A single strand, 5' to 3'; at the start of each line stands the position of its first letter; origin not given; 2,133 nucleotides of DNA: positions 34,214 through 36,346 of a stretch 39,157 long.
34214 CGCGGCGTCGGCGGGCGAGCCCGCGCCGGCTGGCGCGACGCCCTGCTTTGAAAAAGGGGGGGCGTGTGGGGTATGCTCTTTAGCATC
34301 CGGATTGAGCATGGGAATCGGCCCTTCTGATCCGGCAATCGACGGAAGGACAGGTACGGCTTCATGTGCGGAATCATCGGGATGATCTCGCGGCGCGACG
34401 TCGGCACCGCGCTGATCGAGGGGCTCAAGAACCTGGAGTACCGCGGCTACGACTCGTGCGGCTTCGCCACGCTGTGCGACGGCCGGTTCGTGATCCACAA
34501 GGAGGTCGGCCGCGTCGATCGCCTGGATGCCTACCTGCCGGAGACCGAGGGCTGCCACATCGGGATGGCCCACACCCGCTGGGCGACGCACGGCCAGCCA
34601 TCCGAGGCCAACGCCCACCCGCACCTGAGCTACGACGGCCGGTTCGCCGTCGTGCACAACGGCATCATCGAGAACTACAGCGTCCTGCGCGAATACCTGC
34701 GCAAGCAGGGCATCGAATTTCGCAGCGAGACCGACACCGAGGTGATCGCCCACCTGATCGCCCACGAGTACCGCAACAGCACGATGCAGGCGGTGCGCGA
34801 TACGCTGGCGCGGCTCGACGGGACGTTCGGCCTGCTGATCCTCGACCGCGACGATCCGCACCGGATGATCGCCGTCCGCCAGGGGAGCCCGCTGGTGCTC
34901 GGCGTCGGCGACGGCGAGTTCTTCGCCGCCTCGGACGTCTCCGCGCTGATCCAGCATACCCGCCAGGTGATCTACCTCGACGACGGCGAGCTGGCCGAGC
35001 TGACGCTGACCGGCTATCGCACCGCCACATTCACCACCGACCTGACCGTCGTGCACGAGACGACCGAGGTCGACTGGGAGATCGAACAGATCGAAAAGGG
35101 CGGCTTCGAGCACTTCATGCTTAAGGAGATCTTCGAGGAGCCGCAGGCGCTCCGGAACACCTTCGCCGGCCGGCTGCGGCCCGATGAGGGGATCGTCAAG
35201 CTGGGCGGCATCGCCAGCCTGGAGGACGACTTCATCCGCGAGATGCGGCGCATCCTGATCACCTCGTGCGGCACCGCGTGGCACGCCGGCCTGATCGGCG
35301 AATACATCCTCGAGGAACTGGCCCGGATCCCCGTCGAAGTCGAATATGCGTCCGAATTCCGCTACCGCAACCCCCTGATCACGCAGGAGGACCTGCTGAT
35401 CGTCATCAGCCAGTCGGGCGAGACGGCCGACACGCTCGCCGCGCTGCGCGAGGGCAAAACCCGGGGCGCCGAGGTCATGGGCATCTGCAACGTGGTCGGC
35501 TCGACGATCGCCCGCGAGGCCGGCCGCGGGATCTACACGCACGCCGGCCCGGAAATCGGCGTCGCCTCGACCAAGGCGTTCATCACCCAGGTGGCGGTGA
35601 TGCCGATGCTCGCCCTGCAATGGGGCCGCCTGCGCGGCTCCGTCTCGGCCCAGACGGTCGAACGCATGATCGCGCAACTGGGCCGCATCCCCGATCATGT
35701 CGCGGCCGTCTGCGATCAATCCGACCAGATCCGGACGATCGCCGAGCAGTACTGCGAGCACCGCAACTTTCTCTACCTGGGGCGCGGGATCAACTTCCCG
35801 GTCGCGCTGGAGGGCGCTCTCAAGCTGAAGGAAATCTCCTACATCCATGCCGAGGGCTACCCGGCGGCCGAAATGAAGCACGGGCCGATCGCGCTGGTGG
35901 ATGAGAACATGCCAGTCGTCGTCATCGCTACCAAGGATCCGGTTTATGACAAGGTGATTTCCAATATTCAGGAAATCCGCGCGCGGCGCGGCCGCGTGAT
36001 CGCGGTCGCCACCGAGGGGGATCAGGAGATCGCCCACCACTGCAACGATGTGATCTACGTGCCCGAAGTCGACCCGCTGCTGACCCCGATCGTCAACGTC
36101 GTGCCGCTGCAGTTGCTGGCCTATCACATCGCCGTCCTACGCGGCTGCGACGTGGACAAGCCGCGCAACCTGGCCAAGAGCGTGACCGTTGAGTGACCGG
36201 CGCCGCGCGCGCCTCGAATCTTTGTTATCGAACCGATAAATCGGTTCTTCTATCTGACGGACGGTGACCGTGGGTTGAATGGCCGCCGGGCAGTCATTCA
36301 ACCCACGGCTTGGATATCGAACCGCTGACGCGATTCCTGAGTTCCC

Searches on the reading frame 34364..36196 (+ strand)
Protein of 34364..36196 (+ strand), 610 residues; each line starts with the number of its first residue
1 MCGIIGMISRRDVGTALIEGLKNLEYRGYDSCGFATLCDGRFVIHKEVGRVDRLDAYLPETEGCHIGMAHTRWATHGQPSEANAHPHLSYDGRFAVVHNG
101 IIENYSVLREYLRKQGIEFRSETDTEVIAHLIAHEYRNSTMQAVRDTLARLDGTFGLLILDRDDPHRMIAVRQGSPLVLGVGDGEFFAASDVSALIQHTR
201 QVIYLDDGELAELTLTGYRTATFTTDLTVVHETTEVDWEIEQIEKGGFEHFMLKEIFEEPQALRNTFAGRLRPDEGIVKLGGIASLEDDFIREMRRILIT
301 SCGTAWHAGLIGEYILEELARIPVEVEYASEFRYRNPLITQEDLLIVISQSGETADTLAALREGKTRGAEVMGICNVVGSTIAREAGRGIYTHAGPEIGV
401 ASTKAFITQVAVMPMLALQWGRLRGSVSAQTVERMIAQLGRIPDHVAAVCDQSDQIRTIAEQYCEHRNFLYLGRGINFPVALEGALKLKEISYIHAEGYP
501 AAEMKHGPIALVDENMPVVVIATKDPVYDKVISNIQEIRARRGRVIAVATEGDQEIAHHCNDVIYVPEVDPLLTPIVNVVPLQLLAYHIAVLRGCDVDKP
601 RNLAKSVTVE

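Call 10: search_protein_families(library=pfam, proteins=[window:34364-36196:+], max_evalue=0.01)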
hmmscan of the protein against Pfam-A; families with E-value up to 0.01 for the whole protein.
window:34364-36196:+ (610 aa): 4 families
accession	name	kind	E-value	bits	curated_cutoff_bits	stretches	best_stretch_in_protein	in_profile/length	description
PF01380.27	SIS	-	2.8e-58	195.8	25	2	291-418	2-130/131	SIS domain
PF13522.11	GATase_6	-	6.2e-23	81.7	27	1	65-190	11-129/130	Glutamine amidotransferase domain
PF13537.11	GATase_7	-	4.1e-19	69.2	25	1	74-196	5-122/123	Glutamine amidotransferase domain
PF13580.11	SIS_2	-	5.3e-05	23.7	27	1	328-374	91-136/138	SIS domain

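Call 46: find_encoding_contigs(protein=window:34364-36196:+, flank=10000, max_places=6)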
Protein window:34364-36196:+ (610 aa): 15 contigs read that carry it; 6 places shown.
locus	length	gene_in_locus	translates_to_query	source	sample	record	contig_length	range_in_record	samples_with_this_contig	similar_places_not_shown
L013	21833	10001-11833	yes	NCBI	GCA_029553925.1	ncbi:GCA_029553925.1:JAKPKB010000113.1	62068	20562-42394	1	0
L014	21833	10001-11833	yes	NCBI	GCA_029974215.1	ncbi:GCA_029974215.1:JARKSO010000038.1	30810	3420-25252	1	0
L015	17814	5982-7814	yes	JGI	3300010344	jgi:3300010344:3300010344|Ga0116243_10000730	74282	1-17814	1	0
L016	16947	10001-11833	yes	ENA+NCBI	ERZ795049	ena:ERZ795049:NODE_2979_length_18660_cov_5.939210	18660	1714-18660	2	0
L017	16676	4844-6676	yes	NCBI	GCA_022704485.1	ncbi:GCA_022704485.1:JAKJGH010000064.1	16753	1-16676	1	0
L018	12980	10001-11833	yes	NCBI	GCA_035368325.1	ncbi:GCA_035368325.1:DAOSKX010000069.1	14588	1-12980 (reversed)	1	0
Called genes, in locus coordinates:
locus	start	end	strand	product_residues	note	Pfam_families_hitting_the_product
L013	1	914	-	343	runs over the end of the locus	PF04616:Glyco_hydro_43 (faint)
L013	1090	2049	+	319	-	PF00480:ROK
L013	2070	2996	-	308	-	PF13485:Peptidase_MA_2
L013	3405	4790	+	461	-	PF00005:ABC_tran, PF13304:AAA_21 (faint), PF14524:Wzt_C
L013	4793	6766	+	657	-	-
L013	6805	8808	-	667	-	PF13727:CoA_binding_3, PF01073:3Beta_HSD, PF01370:Epimerase, PF02719:Polysacc_synt_2, PF04321:RmlD_sub_bind, PF08659:KR, PF16363:GDP_Man_Dehyd, PF13460:NAD_binding_10, +1 more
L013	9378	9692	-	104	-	PF09723:Zn_ribbon_8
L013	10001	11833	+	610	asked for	PF13522:GATase_6, PF13537:GATase_7, PF01380:SIS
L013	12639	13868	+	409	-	PF02638:GHL10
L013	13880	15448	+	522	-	PF11013:DUF2851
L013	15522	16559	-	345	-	PF03706:LPG_synthase_TM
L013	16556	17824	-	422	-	PF01969:Ni_insertion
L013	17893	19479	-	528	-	PF00749:tRNA-synt_1c, PF19269:Anticodon_2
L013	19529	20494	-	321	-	PF13428:TPR_14 (faint), PF14559:TPR_19 (faint)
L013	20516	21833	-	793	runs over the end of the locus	PF01588:tRNA_bind, PF03483:B3_4, PF03484:B5, PF17759:tRNA_synthFbeta, PF03147:FDX-ACB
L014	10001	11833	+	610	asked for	PF13522:GATase_6, PF13537:GATase_7, PF01380:SIS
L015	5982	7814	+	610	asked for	PF13522:GATase_6, PF13537:GATase_7, PF01380:SIS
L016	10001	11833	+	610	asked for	PF13522:GATase_6, PF13537:GATase_7, PF01380:SIS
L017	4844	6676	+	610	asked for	PF13522:GATase_6, PF13537:GATase_7, PF01380:SIS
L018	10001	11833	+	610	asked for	PF13522:GATase_6, PF13537:GATase_7, PF01380:SIS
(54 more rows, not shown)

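Call 74: find_homologous_proteins(query=window:34364-36196:+, max_evalue=1e-100)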
Query window:34364-36196:+ (610 aa): 8000 proteins with E <= 1e-100 among 8000 candidates; the best 120 are listed.
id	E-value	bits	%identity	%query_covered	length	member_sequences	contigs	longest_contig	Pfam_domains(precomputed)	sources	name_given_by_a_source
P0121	0.0e+0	1279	100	93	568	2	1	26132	PF01380.28,PF13522.12,PF13537.12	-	-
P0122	0.0e+0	1084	77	100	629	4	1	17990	PF01380.28,PF13580.12,PF13522.12,PF13537.12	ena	-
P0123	0.0e+0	1079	76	100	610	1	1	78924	PF01380.28,PF13580.12,PF13522.12,PF13537.12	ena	-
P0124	0.0e+0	1079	77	100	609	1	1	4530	PF01380.28,PF13580.12,PF13522.12,PF13537.12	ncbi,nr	ncbi:MAG: glutamine--fructose-6-phosphate transaminase (isomerizing) [bacterium]|nr:glutamine--fruct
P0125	0.0e+0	1077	76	100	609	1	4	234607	PF01380.28,PF13522.12,PF13537.12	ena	-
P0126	0.0e+0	1067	75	100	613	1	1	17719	PF01380.28,PF13580.12,PF13522.12,PF13537.12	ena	-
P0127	0.0e+0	1063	75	100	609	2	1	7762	PF01380.28,PF13522.12,PF13537.12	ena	-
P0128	0.0e+0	1060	74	100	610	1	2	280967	PF01380.28,PF13580.12,PF13522.12,PF13537.12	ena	-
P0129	0.0e+0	1058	76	100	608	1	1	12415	PF01380.28,PF13522.12,PF13537.12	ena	-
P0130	0.0e+0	1055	75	100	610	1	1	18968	PF01380.28,PF13580.12,PF13522.12,PF13537.12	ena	-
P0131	0.0e+0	1055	76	100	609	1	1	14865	PF01380.28,PF13522.12,PF13537.12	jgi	jgi:glucosamine--fructose-6-phosphate aminotransferase (isomerizing)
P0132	0.0e+0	1046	74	100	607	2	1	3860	PF01380.28,PF13522.12,PF13537.12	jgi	jgi:glucosamine--fructose-6-phosphate aminotransferase (isomerizing)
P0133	0.0e+0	1045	74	100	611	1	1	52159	PF01380.28,PF13522.12,PF13537.12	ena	-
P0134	0.0e+0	1016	72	100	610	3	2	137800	PF01380.28,PF13580.12,PF13522.12,PF13537.12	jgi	jgi:glucosamine--fructose-6-phosphate aminotransferase (isomerizing)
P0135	7.1e-294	994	71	100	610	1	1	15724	PF01380.28,PF13522.12,PF13537.12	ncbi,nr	ncbi:glutamine--fructose-6-phosphate transaminase (isomerizing) [bacterium]|nr:glutamine--fructose-6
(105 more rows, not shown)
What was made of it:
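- Closest known: Rfam RF01687 Acido-Lenti-1 RNA. Different: The nearest named GlmS relatives are 63-70% identical (call 74).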

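Call 75: find_encoding_contigs(protein=P0125, flank=10000, max_places=1)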
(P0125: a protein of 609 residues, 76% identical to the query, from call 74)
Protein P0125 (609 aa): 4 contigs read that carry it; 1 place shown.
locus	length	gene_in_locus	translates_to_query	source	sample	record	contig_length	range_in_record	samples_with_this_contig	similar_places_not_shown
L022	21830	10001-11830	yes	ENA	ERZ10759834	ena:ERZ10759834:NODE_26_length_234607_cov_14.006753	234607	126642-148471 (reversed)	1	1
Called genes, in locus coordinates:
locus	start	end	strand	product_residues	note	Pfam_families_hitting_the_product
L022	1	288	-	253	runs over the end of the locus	-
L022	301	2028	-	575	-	PF00498:FHA, PF13185:GAF_2 (weak), PF02518:HATPase_c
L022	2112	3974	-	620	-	PF02655:ATP-grasp_3 (faint), PF25596:CPSase_L_D1, PF02222:ATP-grasp, PF02786:CPSase_L_D2, PF07478:Dala_Dala_lig_C, PF15632:ATPgrasp_Ter (weak), PF02142:MGS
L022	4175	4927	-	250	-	PF00121:TIM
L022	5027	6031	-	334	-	PF00044:Gp_dh_N, PF02800:Gp_dh_C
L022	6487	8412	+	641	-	-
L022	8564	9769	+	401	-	PF00294:PfkB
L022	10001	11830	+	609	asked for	PF13522:GATase_6, PF13537:GATase_7, PF01380:SIS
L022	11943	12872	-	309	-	PF04079:SMC_ScpB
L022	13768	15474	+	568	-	PF02776:TPP_enzyme_N, PF00205:TPP_enzyme_M, PF02775:TPP_enzyme_C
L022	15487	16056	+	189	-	PF01842:ACT, PF22629:ACT_AHAS_ss, PF13710:ACT_5, PF10369:ALS_ss_C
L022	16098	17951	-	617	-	-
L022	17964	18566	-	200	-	-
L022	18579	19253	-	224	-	PF07963:N_methyl (weak)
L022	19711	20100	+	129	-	-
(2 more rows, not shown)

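Call 76: find_encoding_contigs(protein=P0128, flank=10000, max_places=1)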
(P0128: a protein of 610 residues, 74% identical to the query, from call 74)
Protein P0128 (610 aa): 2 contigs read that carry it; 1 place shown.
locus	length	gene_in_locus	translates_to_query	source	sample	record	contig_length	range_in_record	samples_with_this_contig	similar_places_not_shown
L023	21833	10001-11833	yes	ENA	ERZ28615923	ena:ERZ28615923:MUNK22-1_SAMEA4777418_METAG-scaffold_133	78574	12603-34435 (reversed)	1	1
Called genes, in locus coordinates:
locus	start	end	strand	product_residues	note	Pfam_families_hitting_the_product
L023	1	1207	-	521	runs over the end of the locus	-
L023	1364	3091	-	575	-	PF00675:Peptidase_M16 (weak), PF05193:Peptidase_M16_C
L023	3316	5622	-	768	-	-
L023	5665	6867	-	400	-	-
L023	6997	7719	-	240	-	PF21948:LplA-B_cat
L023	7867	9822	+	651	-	PF04932:Wzy_C, PF13428:TPR_14 (faint), PF07719:TPR_2 (faint), PF13414:TPR_11 (faint), PF14559:TPR_19 (faint), PF13431:TPR_17 (faint)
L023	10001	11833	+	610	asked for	PF13522:GATase_6, PF13537:GATase_7, PF01380:SIS, PF13580:SIS_2 (weak), PF01380:SIS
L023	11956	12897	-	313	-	PF01180:DHO_dh, PF01207:Dus (weak)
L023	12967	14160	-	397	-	PF00691:OmpA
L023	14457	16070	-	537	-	PF13145:Rotamase_2 (weak)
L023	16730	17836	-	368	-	PF00589:Phage_integrase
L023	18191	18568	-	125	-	-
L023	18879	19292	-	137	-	-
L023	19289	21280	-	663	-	PF13481:AAA_25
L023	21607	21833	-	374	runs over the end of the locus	-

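Call 77: find_encoding_contigs(protein=P0123, flank=10000, max_places=1)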
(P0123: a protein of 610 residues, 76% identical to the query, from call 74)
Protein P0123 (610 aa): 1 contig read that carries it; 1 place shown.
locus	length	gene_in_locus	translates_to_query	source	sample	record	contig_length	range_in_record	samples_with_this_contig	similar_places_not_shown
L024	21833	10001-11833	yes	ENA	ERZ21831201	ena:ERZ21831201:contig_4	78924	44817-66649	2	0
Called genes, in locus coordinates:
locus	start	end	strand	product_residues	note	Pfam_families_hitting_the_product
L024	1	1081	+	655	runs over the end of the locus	PF00884:Sulfatase, PF01663:Phosphodiest, PF16347:SGSH_C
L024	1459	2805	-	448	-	PF16656:Pur_ac_phosph_N, PF00149:Metallophos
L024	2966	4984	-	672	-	PF02057:Glyco_hydro_59, PF17387:Glyco_hydro_59M (faint), PF21708:Glyco_hydro_59_C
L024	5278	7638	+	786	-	PF14498:Glyco_hyd_65N_2, PF22124:Glyco_hydro_95_cat, PF21307:Glyco_hydro_95_C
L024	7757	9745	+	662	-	PF13428:TPR_14 (faint), PF04932:Wzy_C, PF14559:TPR_19 (weak)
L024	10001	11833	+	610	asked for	PF13522:GATase_6, PF13537:GATase_7, PF01380:SIS, PF13580:SIS_2 (weak), PF01380:SIS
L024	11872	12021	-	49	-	-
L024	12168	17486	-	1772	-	PF00082:Peptidase_S8, PF21471:Reelin_subrepeat-B (faint)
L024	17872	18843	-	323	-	PF01370:Epimerase, PF04321:RmlD_sub_bind (weak), PF16363:GDP_Man_Dehyd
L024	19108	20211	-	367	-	PF00072:Response_reg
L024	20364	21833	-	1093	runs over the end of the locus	PF04932:Wzy_C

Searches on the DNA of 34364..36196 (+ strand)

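Call 78: search_rna_families(sources=[L022, L023, L024], threshold=evalue, max_evalue=1, show_alignments=3)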
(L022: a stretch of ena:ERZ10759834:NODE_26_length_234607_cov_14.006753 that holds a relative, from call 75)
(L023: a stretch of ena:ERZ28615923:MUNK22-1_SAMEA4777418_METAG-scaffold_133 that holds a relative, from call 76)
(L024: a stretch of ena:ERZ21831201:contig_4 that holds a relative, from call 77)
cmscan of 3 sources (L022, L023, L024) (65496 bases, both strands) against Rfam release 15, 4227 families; matches with E-value up to 1: 3.
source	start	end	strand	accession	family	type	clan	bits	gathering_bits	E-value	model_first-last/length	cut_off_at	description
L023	16531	16603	+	RF00005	tRNA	Gene; tRNA;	CL00001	63.5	29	1.9e-11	1-71/71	no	tRNA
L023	16637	16709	+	RF00005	tRNA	Gene; tRNA;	CL00001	60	29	1.9e-10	1-71/71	no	tRNA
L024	11854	11923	-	RF00029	Intron_gpII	Intron;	-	34.5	40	0.0049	1-77/77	no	Group II catalytic intron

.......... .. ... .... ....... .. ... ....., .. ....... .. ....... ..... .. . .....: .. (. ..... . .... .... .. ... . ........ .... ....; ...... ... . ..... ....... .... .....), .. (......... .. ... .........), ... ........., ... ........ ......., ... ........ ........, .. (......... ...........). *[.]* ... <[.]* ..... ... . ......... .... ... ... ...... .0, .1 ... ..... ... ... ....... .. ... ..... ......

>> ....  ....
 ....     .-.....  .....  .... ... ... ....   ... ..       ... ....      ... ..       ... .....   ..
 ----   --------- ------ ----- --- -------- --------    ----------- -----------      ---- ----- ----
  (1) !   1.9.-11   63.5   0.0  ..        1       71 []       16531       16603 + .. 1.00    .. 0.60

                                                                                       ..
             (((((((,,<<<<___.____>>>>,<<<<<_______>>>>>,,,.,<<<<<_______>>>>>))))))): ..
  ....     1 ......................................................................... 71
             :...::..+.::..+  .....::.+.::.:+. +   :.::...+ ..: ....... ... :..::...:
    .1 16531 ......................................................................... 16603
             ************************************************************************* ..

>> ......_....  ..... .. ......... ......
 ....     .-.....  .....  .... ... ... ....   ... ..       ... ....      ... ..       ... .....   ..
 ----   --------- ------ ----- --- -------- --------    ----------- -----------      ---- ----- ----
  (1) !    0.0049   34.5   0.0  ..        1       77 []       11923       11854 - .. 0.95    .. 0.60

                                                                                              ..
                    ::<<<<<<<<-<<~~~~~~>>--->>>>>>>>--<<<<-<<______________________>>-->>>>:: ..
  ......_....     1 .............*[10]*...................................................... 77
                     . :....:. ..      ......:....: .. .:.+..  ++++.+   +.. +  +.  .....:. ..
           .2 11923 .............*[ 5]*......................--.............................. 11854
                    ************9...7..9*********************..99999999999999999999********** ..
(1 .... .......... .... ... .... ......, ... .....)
